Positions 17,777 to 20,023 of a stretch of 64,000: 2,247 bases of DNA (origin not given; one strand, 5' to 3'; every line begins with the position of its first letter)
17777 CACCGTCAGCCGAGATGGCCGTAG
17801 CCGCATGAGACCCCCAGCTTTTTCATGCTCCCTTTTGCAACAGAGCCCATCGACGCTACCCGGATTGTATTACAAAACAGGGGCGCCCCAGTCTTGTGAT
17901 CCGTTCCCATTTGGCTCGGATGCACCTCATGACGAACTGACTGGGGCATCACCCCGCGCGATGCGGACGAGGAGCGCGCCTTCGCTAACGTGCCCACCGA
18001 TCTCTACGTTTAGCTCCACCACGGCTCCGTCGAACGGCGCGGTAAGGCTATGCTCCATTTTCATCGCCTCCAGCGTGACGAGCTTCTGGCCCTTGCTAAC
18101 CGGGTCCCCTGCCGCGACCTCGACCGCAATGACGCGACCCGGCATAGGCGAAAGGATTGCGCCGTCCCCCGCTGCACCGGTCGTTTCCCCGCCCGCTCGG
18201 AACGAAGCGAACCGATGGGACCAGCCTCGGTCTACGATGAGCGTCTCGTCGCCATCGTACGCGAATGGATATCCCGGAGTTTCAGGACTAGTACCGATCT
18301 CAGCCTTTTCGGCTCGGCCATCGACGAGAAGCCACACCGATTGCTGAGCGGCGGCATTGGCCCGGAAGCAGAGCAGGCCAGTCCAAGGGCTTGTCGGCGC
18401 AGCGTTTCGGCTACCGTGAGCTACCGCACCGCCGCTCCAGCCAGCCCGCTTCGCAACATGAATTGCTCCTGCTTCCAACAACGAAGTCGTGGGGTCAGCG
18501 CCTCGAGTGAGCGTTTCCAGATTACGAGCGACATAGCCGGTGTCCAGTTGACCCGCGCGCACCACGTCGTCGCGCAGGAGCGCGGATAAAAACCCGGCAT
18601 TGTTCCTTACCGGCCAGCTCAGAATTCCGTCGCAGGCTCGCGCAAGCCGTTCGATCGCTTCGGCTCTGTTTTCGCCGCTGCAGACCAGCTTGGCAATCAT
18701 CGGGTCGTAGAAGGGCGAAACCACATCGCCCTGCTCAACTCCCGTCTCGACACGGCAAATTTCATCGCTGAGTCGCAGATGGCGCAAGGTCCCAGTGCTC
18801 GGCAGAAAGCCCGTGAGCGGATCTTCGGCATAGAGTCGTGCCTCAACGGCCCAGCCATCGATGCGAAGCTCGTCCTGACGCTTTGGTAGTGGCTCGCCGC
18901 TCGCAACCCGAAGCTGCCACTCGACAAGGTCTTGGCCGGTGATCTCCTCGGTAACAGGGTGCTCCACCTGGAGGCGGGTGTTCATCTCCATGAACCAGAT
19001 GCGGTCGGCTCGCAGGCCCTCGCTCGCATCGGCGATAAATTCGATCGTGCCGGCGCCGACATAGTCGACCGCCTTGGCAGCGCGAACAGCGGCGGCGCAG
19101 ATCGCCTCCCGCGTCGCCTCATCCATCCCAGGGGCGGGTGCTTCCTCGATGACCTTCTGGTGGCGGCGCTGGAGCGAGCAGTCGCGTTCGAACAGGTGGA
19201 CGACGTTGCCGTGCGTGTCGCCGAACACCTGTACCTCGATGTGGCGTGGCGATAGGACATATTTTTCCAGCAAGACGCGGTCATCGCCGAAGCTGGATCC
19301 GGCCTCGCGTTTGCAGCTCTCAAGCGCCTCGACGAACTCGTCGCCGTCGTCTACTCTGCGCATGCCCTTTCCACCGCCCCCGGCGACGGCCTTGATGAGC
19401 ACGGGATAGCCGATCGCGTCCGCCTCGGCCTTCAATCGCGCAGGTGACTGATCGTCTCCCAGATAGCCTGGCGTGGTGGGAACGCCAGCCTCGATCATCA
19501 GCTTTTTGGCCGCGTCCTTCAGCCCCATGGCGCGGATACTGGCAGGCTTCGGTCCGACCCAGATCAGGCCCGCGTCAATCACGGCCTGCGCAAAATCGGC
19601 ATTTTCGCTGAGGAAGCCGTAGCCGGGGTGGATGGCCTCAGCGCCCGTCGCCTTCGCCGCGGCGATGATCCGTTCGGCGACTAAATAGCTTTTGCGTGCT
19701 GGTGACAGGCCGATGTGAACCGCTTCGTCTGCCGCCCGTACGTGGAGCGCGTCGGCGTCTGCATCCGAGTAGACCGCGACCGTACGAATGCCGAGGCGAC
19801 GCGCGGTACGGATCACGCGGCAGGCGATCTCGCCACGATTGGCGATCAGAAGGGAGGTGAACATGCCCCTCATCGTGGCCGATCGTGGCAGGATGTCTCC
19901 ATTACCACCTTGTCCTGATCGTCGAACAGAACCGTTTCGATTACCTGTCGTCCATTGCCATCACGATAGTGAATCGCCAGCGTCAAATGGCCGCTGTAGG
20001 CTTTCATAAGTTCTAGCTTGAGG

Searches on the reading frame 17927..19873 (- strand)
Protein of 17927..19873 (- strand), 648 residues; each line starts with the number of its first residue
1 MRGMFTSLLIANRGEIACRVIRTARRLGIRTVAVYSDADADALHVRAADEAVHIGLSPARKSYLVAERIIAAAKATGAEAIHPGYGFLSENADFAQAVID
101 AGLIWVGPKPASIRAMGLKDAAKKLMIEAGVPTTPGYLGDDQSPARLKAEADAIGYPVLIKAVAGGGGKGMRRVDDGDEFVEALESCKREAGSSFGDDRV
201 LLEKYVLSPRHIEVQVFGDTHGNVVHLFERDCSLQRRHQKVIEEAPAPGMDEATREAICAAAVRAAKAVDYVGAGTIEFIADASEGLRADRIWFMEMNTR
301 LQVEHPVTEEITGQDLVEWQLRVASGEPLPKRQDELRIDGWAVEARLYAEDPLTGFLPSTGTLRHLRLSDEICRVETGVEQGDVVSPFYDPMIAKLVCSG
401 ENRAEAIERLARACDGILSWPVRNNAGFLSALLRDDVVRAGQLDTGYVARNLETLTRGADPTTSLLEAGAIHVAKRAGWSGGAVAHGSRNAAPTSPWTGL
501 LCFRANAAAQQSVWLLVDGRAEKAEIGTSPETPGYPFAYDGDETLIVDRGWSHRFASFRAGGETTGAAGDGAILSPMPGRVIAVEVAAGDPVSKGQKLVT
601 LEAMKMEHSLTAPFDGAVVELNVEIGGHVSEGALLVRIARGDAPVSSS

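Call 5: search_protein_families(library=ncbifam, proteins=[window:17927-19873:-])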
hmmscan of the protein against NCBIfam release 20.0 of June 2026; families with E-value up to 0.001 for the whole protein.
window:17927-19873:- (648 aa): 53 families (the best 25 are shown)
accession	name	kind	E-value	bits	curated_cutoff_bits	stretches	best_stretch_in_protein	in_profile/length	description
TIGR02712.1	urea_carbox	equivalog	2e-172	575.7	1303.85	2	5-449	1-440/1201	urea carboxylase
NF009554.0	PRK12999.1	equivalog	2.2e-171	572.3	965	2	4-457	4-463/1147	pyruvate carboxylase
NF006367.0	PRK08591.1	subfamily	4.6e-169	562.9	597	1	4-453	1-446/451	acetyl-CoA carboxylase biotin carboxylase subunit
NF006406.0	PRK08654.1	equivalog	1.1e-161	538.8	739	1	4-453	1-444/499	acetyl-CoA carboxylase biotin carboxylase subunit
TIGR00514.1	accC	equivalog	2.4e-161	537.6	626.5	1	5-453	2-446/449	acetyl-CoA carboxylase biotin carboxylase subunit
NF009471.0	PRK12833.1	equivalog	8.5e-158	525.7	686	1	5-455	5-451/467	acetyl-CoA carboxylase biotin carboxylase subunit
TIGR01235.1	pyruv_carbox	equivalog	2.4e-152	508.9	1114.45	2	8-450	2-450/1143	pyruvate carboxylase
NF004085.0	PRK05586.1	equivalog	4.6e-150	500.4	723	1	4-452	1-445/448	acetyl-CoA carboxylase biotin carboxylase subunit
NF006287.0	PRK08463.1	equivalog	2.7e-146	488.1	775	1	4-457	1-450/479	acetyl-CoA carboxylase subunit A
NF005525.0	PRK07178.1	equivalog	2.6e-145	484.7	768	1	4-459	1-450/471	acetyl-CoA carboxylase biotin carboxylase subunit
NF006286.0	PRK08462.1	equivalog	9.9e-133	443.2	740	1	6-451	5-444/445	acetyl-CoA carboxylase biotin carboxylase subunit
NF006761.0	PRK09282.1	domain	7.1e-15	54.5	402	1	565-639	516-590/591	pyruvate carboxylase subunit B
NF005117.0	PRK06549.1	equivalog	1.7e-14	54.5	159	1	564-638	55-129/130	acetyl-CoA carboxylase biotin carboxyl carrier protein subunit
NF004173.0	PRK05641.1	equivalog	4.5e-14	53.3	199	1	564-638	78-152/153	putative acetyl-CoA carboxylase biotin carboxyl carrier protein subunit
NF047903.1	MmDecMmdC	equivalog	2.7e-13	50.5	200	1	566-636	59-129/132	methylmalonyl-CoA decarboxylase subunit gamma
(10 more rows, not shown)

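Call 6: search_protein_families(library=pfam, proteins=[window:17927-19873:-])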
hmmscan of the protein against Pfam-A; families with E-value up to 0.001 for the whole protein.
window:17927-19873:- (648 aa): 10 families
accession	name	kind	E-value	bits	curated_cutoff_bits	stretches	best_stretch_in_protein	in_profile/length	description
PF02786.22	CPSase_L_D2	-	9.2e-71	238.1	19.8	1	119-331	2-210/211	Carbamoyl-phosphate synthase L chain, ATP binding domain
PF00289.28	Biotin_carb_N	-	5.5e-45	152.8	25.5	1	4-113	1-110/110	Biotin carboxylase, N-terminal domain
PF02785.25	Biotin_carb_C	-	8.7e-26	90.6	32.4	1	344-449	1-107/108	Biotin carboxylase C-terminal domain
PF00364.28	Biotin_lipoyl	-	5.8e-17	61.7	22.1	1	573-638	3-73/73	Biotin-requiring enzyme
PF02222.28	ATP-grasp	-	8.7e-09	35.7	27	1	128-299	5-161/179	ATP-grasp domain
PF07478.18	Dala_Dala_lig_C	-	1.5e-08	34.8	24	1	147-299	28-174/204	D-ala D-ala ligase C-terminus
PF13533.13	Biotin_lipoyl_2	-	5.7e-08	32.8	29.8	0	575-602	5-32/32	Biotin-lipoyl like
PF13437.12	HlyD_3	-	3.5e-07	31.4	22.2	0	610-640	2-32/106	HlyD family secretion protein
PF16576.10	HlyD_D23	-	6e-05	22.9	30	0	607-640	108-141/214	Barrel-sandwich domain of CusB or HlyD membrane-fusion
PF01597.25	GCV_H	-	0.00021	21.6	22.2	1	569-625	21-78/122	Glycine cleavage H-protein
